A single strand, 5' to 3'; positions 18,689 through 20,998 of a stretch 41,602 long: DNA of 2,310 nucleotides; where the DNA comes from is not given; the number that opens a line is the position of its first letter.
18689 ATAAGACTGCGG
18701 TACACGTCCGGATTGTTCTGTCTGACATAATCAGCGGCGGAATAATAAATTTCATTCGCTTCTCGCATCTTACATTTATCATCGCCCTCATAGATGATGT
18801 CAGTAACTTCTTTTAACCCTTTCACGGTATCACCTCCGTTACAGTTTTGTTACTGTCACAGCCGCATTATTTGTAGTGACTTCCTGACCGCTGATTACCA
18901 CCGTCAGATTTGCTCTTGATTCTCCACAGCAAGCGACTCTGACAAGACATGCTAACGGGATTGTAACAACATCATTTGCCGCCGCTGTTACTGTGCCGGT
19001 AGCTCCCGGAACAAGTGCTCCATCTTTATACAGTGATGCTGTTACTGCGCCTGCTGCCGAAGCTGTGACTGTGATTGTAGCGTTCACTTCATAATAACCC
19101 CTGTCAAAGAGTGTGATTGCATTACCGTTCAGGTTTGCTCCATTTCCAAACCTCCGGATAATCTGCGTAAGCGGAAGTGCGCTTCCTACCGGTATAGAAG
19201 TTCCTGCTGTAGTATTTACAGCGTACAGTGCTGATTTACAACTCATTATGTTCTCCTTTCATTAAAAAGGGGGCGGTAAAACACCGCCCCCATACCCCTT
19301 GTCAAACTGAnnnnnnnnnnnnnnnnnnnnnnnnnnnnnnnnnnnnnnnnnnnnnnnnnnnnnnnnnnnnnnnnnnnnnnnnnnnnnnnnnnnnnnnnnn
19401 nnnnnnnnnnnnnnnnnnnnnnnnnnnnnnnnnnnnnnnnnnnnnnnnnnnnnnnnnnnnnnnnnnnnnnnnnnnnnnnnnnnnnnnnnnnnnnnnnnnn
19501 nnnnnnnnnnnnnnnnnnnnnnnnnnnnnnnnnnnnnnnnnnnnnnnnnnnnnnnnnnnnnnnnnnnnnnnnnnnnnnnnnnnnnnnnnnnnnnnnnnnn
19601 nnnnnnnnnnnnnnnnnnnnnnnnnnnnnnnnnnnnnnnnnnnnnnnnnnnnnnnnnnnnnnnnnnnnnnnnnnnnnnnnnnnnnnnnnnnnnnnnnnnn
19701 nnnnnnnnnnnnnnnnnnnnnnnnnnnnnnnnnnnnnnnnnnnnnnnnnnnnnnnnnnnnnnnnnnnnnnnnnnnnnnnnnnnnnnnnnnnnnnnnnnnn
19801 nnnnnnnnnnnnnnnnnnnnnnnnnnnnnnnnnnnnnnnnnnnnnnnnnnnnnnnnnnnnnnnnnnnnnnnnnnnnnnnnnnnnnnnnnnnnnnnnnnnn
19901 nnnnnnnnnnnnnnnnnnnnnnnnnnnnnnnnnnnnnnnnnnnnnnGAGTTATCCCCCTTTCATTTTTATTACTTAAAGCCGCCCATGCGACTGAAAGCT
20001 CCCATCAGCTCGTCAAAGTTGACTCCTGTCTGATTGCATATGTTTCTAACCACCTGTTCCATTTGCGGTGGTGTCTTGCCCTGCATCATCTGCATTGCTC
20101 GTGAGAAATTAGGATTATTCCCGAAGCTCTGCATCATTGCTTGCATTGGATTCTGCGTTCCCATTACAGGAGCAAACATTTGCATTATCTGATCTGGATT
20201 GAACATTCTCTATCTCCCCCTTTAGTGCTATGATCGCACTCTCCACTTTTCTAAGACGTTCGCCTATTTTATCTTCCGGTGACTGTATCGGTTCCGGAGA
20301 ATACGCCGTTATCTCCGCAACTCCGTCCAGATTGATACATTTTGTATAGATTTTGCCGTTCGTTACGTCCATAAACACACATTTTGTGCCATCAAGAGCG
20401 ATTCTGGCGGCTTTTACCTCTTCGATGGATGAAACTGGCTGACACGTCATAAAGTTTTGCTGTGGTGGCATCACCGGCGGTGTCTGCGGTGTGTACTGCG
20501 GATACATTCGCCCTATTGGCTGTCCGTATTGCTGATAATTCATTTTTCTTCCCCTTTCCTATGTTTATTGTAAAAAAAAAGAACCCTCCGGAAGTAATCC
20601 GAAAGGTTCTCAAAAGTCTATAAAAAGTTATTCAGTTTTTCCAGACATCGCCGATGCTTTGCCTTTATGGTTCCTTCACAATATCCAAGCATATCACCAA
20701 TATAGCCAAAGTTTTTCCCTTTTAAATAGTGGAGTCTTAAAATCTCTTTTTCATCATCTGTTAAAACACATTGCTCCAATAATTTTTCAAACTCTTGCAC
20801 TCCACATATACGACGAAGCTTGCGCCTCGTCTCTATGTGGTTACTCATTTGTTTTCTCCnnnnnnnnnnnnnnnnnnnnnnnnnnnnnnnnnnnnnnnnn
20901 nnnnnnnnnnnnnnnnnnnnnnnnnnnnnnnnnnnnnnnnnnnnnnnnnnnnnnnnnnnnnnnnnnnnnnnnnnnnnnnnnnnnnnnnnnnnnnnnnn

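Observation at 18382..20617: Terminator-insulated five-gene orphan module (P/Q/M-rich, Cys-cluster and BclA-C/C1q-like proteins) between the late operon and the integrase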

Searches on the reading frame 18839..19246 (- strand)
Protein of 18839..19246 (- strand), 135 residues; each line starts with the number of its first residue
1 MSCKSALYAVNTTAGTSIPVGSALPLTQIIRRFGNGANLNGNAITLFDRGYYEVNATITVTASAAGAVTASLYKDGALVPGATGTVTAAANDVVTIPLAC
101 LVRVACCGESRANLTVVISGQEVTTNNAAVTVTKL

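Call 5: search_protein_families(library=pfam, proteins=[window:18839-19246:-], max_evalue=1)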
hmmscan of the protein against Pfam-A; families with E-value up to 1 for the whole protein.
window:18839-19246:- (135 aa): 3 families
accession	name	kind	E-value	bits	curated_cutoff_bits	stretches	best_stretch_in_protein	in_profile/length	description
PF18573.7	BclA_C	-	0.0004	20.7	38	1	9-135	3-127/128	BclA C-terminal domain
PF23982.2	XM1_gp53_minor_capsid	-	0.00099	19.4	27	1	26-129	71-146/154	XM1 gp53 minor capsid protein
PF18998.6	Flg_new_2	-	0.78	10.2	23.6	1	57-92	2-33/73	Divergent InlB B-repeat domain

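Call 6: search_protein_families(library=phrogs, proteins=[window:18839-19246:-], max_evalue=1)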
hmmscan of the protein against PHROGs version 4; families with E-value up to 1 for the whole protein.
window:18839-19246:- (135 aa): 0 families

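Call 22: search_solved_structures(query=window:18839-19246:-, max_evalue=10)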
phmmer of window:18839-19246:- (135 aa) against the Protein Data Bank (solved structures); distinct sequences matched with E-value up to 10: 1.
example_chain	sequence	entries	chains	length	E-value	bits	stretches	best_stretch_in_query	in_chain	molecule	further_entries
7hk5_A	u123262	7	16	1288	1.2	12.4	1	41-99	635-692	N-methylhydantoinase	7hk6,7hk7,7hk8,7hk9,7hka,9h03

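Call 35: search_protein_families(library=padloc, proteins=[window:18839-19246:-], max_evalue=1)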
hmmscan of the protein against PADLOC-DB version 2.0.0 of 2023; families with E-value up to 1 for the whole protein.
window:18839-19246:- (135 aa): 1 family
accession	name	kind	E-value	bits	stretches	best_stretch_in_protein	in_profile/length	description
PDLC01690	Cas12f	-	0.02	12.1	1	45-134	324-413/440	CAS-V-F; effector__SPE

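Call 36: search_protein_families(library=ncbifam, proteins=[window:18839-19246:-], max_evalue=1)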
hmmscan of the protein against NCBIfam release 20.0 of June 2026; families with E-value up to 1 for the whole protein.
window:18839-19246:- (135 aa): 0 families

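Call 60: search_protein_families(library=pfam, alignment_id=A7, max_evalue=0.01)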
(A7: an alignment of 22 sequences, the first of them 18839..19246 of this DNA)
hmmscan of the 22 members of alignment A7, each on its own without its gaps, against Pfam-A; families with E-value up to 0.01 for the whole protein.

A. member 1, window:18839-19246:- (135 aa): 2 families
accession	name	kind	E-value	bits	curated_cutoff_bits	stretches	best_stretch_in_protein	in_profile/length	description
PF18573.7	BclA_C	-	0.0004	20.7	38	1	9-135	3-127/128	BclA C-terminal domain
PF23982.2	XM1_gp53_minor_capsid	-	0.00099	19.4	27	1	26-129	71-146/154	XM1 gp53 minor capsid protein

B. families by the number of members that match (of 22 scanned): 4 families
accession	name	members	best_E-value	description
PF18573.7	BclA_C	14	7.3e-11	BclA C-terminal domain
PF23982.2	XM1_gp53_minor_capsid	1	0.00099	XM1 gp53 minor capsid protein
PF00386.27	C1q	1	0.0054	C1q domain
PF25308.1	Rgr-1_C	1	0.0056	Rgr-1, C-terminal domain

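Call 61: search_solved_structures(query=A7, max_evalue=10, show_alignments=1)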
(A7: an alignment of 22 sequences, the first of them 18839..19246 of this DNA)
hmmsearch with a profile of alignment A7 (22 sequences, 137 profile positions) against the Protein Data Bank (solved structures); distinct sequences matched with E-value up to 10: 18.
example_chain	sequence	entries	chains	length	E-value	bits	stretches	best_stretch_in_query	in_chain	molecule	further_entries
2r6q_A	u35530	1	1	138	1e-05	28.7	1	19-92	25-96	BclA protein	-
2z5w_A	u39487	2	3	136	1.1e-05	28.7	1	19-92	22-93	BclA protein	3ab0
3twi_A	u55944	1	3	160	1.3e-05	28.3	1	19-89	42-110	BclA protein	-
3tyj_A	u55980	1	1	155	2e-05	27.7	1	19-90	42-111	BclA protein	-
1wck_A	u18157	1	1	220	3.1e-05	27.1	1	19-89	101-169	BCLA PROTEIN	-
9h38_A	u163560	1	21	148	6.6e-05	26.1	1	6-117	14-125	Flagellar hook-length control protein FliK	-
7r1m_A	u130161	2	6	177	0.028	17.6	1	41-135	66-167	Exosporium protein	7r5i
6lbe_B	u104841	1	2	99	0.066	16.4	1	68-103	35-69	Beta-2-microglobulin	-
9h3d_D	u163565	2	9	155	0.071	16.3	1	42-135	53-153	Exosporium protein ExsF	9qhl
8d02_A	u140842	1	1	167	0.13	15.4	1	41-135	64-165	BxpB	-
5kwr_A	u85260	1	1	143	0.15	15.2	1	5-90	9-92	Cerebellin-1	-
5kc5_A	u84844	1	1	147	0.16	15.1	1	5-90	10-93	Cerebellin-1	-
9oh5_A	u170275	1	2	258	0.35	14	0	73-105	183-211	MS2 CPM58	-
4q97_A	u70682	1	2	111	0.49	13.6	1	68-124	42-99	Novel antigen receptor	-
5h4b_A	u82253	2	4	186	0.5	13.5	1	5-92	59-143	Cerebellin-4 | Protein Cbln4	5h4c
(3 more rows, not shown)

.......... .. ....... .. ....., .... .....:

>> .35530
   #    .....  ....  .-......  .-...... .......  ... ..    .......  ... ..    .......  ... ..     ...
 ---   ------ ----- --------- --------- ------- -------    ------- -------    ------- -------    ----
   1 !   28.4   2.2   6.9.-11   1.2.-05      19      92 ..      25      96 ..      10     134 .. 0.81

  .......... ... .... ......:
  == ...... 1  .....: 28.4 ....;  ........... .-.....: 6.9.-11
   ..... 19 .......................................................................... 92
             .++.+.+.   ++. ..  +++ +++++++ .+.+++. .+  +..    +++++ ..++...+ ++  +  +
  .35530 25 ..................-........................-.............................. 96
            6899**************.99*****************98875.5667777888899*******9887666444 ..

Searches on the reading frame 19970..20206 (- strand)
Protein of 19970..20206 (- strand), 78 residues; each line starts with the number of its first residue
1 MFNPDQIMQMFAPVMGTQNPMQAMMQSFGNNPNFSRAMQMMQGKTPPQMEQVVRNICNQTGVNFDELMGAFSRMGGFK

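Call 5: search_protein_families(library=pfam, proteins=[window:19970-20206:-], max_evalue=1)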
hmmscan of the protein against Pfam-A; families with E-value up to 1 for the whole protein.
window:19970-20206:- (78 aa): 2 families
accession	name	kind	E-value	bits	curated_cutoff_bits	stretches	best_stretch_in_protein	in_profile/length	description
PF19798.5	Sulfotransfer_5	-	0.0058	16.5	23.2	0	15-35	7-27/226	Sulfotransferase domain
PF12921.12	ATP13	-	0.11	12.8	26.7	1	12-41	47-76/114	Mitochondrial ATPase expression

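Call 6: search_protein_families(library=phrogs, proteins=[window:19970-20206:-], max_evalue=1)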
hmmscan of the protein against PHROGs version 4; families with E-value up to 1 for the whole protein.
window:19970-20206:- (78 aa): 3 families
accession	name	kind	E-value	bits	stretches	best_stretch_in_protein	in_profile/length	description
phrog_15307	-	unknown function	0.15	13.4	1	24-66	36-76/88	-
phrog_7297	-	unknown function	0.22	12.7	1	23-62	14-53/82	-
phrog_36889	-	unknown function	0.28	12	1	28-76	7-52/169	-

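Call 35: search_protein_families(library=padloc, proteins=[window:19970-20206:-], max_evalue=1)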
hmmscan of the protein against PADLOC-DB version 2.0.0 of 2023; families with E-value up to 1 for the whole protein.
window:19970-20206:- (78 aa): 0 families

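Call 36: search_protein_families(library=ncbifam, proteins=[window:19970-20206:-], max_evalue=1)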
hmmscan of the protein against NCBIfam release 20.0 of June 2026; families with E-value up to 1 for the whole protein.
window:19970-20206:- (78 aa): 2 families
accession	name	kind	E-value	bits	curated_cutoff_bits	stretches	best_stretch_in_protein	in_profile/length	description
NF005946.0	PRK08007.1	equivalog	0.02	14.4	332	1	13-49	74-108/187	aminodeoxychorismate synthase component 2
NF006462.0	PRK08857.1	equivalog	0.033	13.8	345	1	12-50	73-109/193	aminodeoxychorismate/anthranilate synthase component II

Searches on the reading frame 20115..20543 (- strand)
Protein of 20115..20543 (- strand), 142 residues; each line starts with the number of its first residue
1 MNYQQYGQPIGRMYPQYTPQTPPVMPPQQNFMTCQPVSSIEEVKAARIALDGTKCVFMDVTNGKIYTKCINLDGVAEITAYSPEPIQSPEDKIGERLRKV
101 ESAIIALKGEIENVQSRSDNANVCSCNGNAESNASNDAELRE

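Call 5: search_protein_families(library=pfam, proteins=[window:20115-20543:-], max_evalue=1)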
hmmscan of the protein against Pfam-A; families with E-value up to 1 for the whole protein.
window:20115-20543:- (142 aa): 0 families

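Call 6: search_protein_families(library=phrogs, proteins=[window:20115-20543:-], max_evalue=1)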
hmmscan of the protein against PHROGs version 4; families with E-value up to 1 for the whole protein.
window:20115-20543:- (142 aa): 1 family
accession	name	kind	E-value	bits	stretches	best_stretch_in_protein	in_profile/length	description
phrog_21718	-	unknown function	0.0089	17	1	13-83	32-103/159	-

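Call 35: search_protein_families(library=padloc, proteins=[window:20115-20543:-], max_evalue=1)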
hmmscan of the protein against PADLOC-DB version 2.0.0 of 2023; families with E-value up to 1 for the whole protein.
window:20115-20543:- (142 aa): 0 families

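Call 36: search_protein_families(library=ncbifam, proteins=[window:20115-20543:-], max_evalue=1)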
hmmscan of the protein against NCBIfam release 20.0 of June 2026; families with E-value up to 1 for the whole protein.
window:20115-20543:- (142 aa): 0 families

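Call 46: search_solved_structures(query=A4, max_evalue=10)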
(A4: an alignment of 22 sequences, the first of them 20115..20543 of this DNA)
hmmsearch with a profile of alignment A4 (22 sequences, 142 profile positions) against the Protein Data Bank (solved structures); distinct sequences matched with E-value up to 10: 16.
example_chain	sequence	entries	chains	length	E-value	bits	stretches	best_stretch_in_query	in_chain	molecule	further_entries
1hwt_C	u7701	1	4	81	0.096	15.9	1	79-123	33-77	PROTEIN (HEME ACTIVATOR PROTEIN)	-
2hap_C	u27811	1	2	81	0.097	15.9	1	79-123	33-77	PROTEIN (HEME ACTIVATOR PROTEIN)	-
1qp9_A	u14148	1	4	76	0.25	14.6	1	79-121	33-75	CYP1(HAP1-PC7) ACTIVATORY PROTEIN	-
2gyy_A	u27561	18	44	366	0.36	14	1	32-81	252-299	Aspartate beta-semialdehyde dehydrogenase | Aspartate-semialdehyde dehydrogenase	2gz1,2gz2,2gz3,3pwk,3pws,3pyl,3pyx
8egr_M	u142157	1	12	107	0.57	13.4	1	95-131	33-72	gp20, portal-proximal core protein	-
6gaj_A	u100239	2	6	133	0.88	12.8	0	44-69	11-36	Outer capsid protein sigma-1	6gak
3vop_A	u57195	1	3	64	0.99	12.6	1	100-137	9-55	Protein A27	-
4c7n_B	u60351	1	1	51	2.2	11.5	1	104-135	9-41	SYNTHETIC ALPHA-HELIX, IM10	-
9tlt_A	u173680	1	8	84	2.6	11.3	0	96-123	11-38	Sc-apCC-2-KLHL20-4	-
2pms_C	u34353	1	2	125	2.8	11.2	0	100-131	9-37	PNEUMOCOCCAL SURFACE PROTEIN A (PSPA)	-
6gao_A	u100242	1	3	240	3.3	10.9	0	45-68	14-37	Outer capsid protein sigma-1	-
2lxy_A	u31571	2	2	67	3.5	10.8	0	106-130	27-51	2-mercaptophenol-alpha3C | 4-mercaptophenol-alpha3C protein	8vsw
6ys4_A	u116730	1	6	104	3.6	10.8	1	86-123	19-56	Spindle assembly abnormal protein 6 homolog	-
1lq7_A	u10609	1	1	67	4.8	10.4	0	105-121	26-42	Alpha3W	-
2mi7_A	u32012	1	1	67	7.1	9.8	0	105-121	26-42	de novo protein a3Y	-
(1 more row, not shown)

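Call 47: search_protein_families(library=pfam, alignment_id=A4, max_evalue=0.1)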
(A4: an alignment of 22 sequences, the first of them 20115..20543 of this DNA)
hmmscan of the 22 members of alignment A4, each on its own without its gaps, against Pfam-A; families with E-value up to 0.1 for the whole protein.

A. member 1, window:20115-20543:- (142 aa): 0 families

B. families by the number of members that match (of 22 scanned): 14 families
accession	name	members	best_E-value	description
PF07957.16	DUF3294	1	0.0005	Protein of unknown function (DUF3294)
PF09983.15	JetD_C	1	0.0013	Wadjet protein JetD, C-terminal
PF01442.23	Apolipoprotein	1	0.0016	Apolipoprotein A1/A4/E domain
PF07818.18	HCNGP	1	0.0017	HCNGP-like protein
PF03153.18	TFIIA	1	0.012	Transcription factor IIA, alpha/beta subunit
PF11855.13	DUF3375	1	0.014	Protein of unknown function (DUF3375)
PF17749.6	MIP-T3_C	1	0.024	Microtubule-binding protein MIP-T3 C-terminal region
PF07996.16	T4SS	1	0.025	Type IV secretion system proteins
PF14282.11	FlxA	1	0.037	FlxA-like protein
PF03523.18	Macscav_rec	1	0.052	Macrophage scavenger receptor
PF04912.19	Dynamitin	1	0.058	Dynamitin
PF15136.11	UPF0449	1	0.065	Uncharacterised protein family UPF0449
PF07426.16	Dynactin_p22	1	0.083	Dynactin subunit p22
PF16454.10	PI3K_P85_iSH2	1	0.098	Phosphatidylinositol 3-kinase regulatory subunit P85 inter-SH2 domain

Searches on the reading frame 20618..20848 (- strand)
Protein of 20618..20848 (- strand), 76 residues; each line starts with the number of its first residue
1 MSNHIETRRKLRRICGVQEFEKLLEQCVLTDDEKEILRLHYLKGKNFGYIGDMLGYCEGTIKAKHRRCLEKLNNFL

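Call 5: search_protein_families(library=pfam, proteins=[window:20618-20848:-], max_evalue=1)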
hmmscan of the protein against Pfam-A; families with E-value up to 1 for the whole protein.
window:20618-20848:- (76 aa): 6 families
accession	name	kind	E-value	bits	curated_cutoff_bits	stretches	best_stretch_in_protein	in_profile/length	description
PF04545.22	Sigma70_r4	-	1.5e-09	37.6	24.1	1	29-72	5-48/50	Sigma-70, region 4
PF13936.12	HTH_38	-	0.0025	17.9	27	1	29-61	5-37/44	Helix-turn-helix domain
PF08281.18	Sigma70_r4_2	-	0.0028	17.7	25.7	1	29-72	11-54/54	Sigma-70, region 4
PF00196.25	GerE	-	0.0065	16.5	23.5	1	28-73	2-46/57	Bacterial regulatory proteins, luxR family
PF15507.11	DUF4649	-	0.038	14.6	27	1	17-52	20-55/69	Domain of unknown function (DUF4649)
PF12906.13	RINGv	-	0.071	13.7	21.6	1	57-71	20-34/47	RING-variant domain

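Call 6: search_protein_families(library=phrogs, proteins=[window:20618-20848:-], max_evalue=1)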
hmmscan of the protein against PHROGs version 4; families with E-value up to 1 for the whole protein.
window:20618-20848:- (76 aa): 8 families
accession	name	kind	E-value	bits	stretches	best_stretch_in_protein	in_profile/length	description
phrog_36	-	transcription regulation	1.3e-10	42.2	1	18-76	131-187/220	transcriptional regulator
phrog_351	-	transcription regulation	8.5e-05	22.3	1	21-75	670-725/928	RNA polymerase sigma factor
phrog_3512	-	transcription regulation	0.00045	21.4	1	24-75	61-112/130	sigma factor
phrog_1740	-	transcription regulation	0.0017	18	1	19-76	157-216/567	RNA polymerase sigma factor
phrog_248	-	transcription regulation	0.0059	17.7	1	17-69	80-130/161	transcriptional activator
phrog_1190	-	transcription regulation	0.015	16.1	1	27-74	110-157/167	RNA polymerase sigma factor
phrog_5767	-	transcription regulation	0.034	14.5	1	17-73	278-333/393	sigma factor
phrog_33711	-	unknown function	0.036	15.3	1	2-49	8-55/95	-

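Call 35: search_protein_families(library=padloc, proteins=[window:20618-20848:-], max_evalue=1)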
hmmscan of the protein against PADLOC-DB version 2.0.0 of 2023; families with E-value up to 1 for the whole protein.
window:20618-20848:- (76 aa): 1 family
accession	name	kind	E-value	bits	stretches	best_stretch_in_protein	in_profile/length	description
PDLC01851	CARF3--CARF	-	0.04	11.3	1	5-76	187-256/279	-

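Call 36: search_protein_families(library=ncbifam, proteins=[window:20618-20848:-], max_evalue=1)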
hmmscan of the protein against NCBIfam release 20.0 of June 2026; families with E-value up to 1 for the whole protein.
window:20618-20848:- (76 aa): 33 families (the best 25 are shown)
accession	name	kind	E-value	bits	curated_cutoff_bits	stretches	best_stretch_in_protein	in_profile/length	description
TIGR02937.1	sigma70-ECF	superfamily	2.9e-08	33.5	42.9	1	19-75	110-164/165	sigma-70 family RNA polymerase sigma factor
NF009172.0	PRK12519.1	subfamily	3.2e-05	23.5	222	1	23-76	138-189/194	RNA polymerase sigma factor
TIGR02984.1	Sig-70_plancto1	subfamily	0.0011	18.6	183.75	1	29-74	141-186/189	RNA polymerase sigma-70 factor, Planctomycetaceae-specific subfamily 1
NF010500.0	PRK13919.1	subfamily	0.0025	18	226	1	27-75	134-182/186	putative RNA polymerase sigma E protein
NF007228.0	PRK09646.1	subfamily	0.0027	17.4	226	1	28-75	142-189/194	ECF RNA polymerase sigma factor SigK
NF007227.0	PRK09645.1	subfamily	0.0041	17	202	1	29-69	123-163/177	sigma-70 family RNA polymerase sigma factor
TIGR02983.1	SigE-fam_strep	subfamily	0.0046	16.9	141.55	1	29-74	111-156/162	SigE family RNA polymerase sigma factor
TIGR02954.1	Sig70_famx3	hypoth_equivalog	0.0089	15.8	188.5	1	29-75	120-166/170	RNA polymerase sigma-70 factor, TIGR02954 family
NF007220.0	PRK09639.1-5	equivalog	0.011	15.5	260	1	17-75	107-163/181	RNA polymerase sigma factor SigX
TIGR02985.1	Sig70_bacteroi1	subfamily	0.014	15.6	126.4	1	11-76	96-162/162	RNA polymerase sigma-70 factor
NF005385.0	PRK06930.1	subfamily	0.014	15.1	136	1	27-73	113-159/170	positive control sigma-like factor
NF009198.0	PRK12546.1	equivalog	0.02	14.6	270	1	17-75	104-160/188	RNA polymerase sigma factor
TIGR03001.1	Sig-70_gmx1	subfamily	0.03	13.7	154.6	1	28-62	161-195/244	RNA polymerase sigma-70 factor, Myxococcales family 1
NF005248.0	PRK06759.1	equivalog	0.032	14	133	1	27-75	105-153/156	RNA polymerase factor sigma-70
NF005809.0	PRK07670.1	equivalog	0.032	13.7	326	1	23-76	196-250/255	FliA/WhiG family RNA polymerase sigma factor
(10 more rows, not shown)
